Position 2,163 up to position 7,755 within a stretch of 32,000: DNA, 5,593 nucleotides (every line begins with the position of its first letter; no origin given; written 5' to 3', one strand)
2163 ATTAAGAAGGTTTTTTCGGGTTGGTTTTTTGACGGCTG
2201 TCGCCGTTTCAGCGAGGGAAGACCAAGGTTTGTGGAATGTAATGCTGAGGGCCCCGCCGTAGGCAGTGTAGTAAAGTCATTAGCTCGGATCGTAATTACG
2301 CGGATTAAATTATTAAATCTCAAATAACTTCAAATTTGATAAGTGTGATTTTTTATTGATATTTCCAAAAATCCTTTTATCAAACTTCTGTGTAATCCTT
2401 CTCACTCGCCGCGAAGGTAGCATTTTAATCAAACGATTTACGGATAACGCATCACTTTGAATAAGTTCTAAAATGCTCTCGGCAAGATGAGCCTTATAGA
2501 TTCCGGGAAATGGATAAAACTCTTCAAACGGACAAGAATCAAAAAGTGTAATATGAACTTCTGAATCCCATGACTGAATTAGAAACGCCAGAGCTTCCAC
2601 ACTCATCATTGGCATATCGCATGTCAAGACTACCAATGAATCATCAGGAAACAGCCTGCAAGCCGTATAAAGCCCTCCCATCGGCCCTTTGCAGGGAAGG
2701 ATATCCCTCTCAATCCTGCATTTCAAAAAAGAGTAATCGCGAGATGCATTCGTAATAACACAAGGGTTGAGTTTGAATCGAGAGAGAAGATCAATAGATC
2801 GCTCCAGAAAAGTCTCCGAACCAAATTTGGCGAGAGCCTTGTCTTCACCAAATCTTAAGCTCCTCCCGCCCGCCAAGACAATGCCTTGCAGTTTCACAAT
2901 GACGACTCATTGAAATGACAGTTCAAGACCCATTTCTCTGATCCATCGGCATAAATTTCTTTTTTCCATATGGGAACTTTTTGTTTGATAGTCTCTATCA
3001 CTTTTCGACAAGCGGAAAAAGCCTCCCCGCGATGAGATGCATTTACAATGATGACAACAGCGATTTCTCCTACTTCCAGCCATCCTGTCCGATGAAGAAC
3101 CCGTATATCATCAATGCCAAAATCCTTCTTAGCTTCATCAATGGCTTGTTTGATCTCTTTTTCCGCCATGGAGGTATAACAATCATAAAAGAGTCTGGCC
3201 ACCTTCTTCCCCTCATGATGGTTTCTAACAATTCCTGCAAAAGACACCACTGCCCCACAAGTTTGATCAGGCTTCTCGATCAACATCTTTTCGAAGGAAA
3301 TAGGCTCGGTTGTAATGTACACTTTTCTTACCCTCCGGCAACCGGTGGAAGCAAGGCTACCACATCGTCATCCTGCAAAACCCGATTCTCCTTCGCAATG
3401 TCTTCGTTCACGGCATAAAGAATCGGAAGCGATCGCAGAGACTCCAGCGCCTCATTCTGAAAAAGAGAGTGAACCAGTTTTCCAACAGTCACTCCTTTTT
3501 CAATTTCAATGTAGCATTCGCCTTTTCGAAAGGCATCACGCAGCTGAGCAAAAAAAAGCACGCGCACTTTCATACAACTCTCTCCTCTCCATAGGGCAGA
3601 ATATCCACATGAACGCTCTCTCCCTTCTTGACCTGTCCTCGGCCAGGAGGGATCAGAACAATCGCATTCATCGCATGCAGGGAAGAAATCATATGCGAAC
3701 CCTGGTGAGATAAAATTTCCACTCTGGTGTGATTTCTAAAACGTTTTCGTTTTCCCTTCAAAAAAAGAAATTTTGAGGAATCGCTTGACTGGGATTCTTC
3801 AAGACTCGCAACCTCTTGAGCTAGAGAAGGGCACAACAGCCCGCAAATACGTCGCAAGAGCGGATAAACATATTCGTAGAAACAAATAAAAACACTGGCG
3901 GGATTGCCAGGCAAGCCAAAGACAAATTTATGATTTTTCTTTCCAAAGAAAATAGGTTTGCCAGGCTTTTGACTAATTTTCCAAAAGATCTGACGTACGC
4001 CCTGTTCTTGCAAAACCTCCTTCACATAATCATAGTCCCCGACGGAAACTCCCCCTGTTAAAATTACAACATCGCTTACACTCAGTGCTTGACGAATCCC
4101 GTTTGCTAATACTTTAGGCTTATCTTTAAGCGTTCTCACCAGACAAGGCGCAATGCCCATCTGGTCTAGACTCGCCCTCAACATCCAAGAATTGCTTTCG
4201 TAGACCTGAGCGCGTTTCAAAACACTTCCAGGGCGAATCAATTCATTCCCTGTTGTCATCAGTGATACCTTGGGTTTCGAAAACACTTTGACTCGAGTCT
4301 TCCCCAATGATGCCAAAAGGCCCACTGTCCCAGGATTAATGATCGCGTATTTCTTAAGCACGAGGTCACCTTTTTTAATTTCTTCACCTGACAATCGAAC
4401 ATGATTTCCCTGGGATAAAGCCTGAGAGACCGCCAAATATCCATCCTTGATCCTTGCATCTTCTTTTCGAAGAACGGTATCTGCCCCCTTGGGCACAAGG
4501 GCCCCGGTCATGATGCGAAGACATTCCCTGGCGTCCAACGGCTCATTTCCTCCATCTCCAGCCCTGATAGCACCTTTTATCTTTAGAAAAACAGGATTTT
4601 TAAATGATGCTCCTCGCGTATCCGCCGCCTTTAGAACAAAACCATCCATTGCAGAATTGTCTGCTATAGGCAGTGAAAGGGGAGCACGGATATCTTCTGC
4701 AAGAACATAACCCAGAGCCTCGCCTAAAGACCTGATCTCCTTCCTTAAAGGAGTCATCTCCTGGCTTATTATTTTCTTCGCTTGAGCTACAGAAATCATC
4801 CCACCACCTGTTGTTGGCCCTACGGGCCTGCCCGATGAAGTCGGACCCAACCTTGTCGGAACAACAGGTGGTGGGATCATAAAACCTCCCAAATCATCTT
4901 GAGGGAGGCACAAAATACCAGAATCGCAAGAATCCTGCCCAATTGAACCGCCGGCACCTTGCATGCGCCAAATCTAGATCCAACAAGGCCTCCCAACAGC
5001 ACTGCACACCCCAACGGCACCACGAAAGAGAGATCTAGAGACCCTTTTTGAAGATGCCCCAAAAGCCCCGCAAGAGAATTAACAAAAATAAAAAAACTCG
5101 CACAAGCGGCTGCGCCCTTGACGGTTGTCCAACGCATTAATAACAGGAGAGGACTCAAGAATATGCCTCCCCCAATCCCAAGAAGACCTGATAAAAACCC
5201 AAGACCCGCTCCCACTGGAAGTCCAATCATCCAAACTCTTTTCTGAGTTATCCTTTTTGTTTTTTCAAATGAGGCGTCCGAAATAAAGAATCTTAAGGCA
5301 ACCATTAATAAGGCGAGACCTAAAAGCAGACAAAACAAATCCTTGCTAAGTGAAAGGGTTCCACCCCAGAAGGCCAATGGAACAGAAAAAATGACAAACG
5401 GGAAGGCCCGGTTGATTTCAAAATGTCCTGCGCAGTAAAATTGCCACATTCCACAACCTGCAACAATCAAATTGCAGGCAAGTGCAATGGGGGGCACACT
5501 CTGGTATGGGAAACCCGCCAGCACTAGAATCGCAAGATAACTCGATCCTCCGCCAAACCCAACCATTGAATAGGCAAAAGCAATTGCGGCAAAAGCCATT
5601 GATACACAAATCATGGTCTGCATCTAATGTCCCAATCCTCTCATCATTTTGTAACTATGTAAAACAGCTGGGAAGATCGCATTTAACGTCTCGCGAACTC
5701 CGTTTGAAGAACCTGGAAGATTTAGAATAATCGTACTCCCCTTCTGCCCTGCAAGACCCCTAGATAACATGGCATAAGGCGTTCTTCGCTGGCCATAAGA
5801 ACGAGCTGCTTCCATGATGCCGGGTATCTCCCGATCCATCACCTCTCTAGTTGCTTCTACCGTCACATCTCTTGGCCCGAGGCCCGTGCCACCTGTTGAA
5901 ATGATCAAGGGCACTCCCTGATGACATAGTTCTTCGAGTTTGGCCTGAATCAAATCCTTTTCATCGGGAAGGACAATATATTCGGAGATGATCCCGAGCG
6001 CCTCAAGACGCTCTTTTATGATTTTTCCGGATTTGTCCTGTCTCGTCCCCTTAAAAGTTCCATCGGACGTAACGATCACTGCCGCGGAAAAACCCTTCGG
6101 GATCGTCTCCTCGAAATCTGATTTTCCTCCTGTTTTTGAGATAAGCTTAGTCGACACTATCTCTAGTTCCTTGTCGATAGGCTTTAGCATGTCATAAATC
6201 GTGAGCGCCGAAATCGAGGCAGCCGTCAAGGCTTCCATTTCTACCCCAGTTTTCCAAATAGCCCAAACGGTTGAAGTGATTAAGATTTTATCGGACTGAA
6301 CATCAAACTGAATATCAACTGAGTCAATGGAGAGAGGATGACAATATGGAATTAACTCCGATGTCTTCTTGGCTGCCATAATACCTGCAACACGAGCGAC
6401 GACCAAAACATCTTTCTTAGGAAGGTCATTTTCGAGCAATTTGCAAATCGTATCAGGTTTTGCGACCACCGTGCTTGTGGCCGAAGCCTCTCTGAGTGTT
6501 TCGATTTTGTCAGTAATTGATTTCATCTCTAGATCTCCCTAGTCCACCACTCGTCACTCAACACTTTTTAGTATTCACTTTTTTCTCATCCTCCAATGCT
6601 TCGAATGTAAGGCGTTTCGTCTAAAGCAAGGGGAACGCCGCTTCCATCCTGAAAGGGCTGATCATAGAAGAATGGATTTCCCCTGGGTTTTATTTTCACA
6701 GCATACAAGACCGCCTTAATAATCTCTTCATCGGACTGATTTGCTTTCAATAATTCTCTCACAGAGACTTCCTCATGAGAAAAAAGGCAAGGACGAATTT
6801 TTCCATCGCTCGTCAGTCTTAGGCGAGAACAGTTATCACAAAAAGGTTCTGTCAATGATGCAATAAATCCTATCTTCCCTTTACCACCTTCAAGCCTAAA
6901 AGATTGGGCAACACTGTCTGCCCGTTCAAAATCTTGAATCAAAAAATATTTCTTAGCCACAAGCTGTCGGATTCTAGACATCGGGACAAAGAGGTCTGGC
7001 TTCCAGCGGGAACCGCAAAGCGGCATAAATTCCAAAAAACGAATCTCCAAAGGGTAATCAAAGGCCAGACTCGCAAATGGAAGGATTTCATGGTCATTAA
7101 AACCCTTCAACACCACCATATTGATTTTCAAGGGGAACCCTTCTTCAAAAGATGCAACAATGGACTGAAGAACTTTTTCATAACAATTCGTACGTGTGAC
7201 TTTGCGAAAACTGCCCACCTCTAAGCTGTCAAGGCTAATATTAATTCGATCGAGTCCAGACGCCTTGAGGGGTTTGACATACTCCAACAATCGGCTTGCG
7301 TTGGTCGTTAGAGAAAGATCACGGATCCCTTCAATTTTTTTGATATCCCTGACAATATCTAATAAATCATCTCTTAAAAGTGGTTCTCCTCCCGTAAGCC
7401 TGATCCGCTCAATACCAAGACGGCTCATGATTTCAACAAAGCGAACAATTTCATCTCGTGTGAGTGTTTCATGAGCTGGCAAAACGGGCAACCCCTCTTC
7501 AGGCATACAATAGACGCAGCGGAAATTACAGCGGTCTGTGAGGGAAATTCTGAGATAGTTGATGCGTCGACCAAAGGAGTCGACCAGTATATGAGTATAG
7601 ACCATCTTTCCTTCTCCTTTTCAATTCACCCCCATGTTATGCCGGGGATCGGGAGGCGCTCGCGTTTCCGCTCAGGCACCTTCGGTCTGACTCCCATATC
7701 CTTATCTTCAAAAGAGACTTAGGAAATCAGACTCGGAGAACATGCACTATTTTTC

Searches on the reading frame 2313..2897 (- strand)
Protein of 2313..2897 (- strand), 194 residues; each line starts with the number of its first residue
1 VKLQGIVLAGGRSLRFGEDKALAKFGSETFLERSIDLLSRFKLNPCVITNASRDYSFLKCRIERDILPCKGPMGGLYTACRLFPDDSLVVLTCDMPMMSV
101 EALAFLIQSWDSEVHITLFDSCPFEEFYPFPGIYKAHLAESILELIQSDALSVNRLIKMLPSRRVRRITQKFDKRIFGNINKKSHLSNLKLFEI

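Call 43: search_protein_families(library=pfam, proteins=[window:2313-2897:-], max_evalue=0.001)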
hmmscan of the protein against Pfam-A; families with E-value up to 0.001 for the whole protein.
window:2313-2897:- (194 aa): 1 family
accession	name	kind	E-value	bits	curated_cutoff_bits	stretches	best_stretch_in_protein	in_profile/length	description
PF12804.13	NTP_transf_3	-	1.7e-25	90.5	27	1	5-150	1-149/160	MobA-like NTP transferase domain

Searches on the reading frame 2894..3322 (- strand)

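Call 43: search_protein_families(library=pfam, proteins=[window:2894-3322:-], max_evalue=0.001)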
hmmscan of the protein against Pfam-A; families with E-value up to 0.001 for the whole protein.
window:2894-3322:- (142 aa): 1 family
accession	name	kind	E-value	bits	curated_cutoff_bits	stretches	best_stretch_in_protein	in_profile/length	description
PF02391.22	MoaE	-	6.8e-37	126.6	23.4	1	3-115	1-114/114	MoaE protein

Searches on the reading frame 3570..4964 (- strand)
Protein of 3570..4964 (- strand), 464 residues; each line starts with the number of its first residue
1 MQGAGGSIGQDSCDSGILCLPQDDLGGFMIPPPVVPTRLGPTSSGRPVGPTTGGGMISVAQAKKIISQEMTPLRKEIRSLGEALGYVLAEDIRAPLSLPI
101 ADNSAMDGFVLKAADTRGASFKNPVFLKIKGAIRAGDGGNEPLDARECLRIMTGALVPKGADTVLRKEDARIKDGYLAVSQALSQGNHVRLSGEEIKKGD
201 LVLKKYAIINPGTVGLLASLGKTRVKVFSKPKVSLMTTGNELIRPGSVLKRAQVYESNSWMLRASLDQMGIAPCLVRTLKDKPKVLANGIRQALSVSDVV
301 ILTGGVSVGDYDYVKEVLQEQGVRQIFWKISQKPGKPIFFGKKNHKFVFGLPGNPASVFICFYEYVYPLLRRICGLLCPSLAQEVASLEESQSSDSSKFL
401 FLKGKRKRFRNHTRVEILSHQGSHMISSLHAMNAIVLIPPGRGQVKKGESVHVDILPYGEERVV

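Call 43: search_protein_families(library=pfam, proteins=[window:3570-4964:-], max_evalue=0.001)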
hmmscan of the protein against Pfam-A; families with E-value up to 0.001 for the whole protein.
window:3570-4964:- (464 aa): 3 families
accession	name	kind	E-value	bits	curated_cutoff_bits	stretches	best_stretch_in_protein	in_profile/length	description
PF03453.22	MoeA_N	-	1.4e-41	142.2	30.8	1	57-221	1-160/160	MoeA N-terminal region (domain I and II)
PF00994.29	MoCF_biosynth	-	2.6e-29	102.2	26.6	1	236-371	3-143/144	Probable molybdopterin binding domain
PF03454.20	MoeA_C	-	5.5e-07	30.1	22.1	1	414-453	30-69/72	MoeA C-terminal region (domain IV)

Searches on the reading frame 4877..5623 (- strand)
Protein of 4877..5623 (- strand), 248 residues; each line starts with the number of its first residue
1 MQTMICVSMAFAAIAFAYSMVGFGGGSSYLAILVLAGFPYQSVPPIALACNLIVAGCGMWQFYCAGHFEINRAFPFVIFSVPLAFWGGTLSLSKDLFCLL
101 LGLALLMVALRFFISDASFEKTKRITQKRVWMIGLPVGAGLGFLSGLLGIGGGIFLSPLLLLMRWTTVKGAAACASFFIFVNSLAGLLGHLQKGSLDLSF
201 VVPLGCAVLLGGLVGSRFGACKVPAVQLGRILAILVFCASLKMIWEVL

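Call 6: search_protein_families(library=pfam, proteins=[window:4877-5623:-], max_evalue=0.01)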
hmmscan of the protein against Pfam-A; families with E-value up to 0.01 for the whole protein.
window:4877-5623:- (248 aa): 1 family
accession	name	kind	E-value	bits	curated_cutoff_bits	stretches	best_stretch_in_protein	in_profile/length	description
PF01925.25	TauE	-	7.6e-35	121.1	32.6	1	10-243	4-237/237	Sulfite exporter TauE/SafE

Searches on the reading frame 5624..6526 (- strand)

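Call 6: search_protein_families(library=pfam, proteins=[window:5624-6526:-], max_evalue=0.01)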
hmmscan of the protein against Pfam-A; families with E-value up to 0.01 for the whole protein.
window:5624-6526:- (300 aa): 2 families
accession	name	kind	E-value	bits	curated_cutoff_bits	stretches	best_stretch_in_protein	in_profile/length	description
PF01967.27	MoaC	-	4.6e-47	159.9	27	1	1-134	1-136/136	MoaC family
PF00994.29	MoCF_biosynth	-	1.6e-29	102.9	26.6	1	149-289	1-143/144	Probable molybdopterin binding domain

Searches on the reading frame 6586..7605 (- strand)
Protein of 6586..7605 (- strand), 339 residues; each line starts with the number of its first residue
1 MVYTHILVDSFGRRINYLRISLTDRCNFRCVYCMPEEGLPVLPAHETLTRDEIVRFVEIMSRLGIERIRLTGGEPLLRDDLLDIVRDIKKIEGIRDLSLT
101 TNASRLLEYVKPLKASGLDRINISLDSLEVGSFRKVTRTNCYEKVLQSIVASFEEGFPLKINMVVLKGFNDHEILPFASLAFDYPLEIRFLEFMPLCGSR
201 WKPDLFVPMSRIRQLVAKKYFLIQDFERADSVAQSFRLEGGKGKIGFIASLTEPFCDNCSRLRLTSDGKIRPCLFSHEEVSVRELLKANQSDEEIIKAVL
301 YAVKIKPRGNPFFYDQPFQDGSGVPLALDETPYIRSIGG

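Call 6: search_protein_families(library=pfam, proteins=[window:6586-7605:-], max_evalue=0.01)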
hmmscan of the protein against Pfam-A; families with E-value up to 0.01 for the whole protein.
window:6586-7605:- (339 aa): 3 families
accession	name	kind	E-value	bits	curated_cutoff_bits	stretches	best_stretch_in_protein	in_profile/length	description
PF04055.27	Radical_SAM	-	2.3e-35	122.7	29.5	1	20-180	1-165/166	Radical SAM superfamily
PF06463.18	Mob_synth_C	-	2.2e-33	115.4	37.4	1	187-309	2-125/128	Molybdenum Cofactor Synthesis C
PF13353.11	Fer4_12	-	5.2e-05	24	22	1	24-98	13-87/137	4Fe-4S single cluster domain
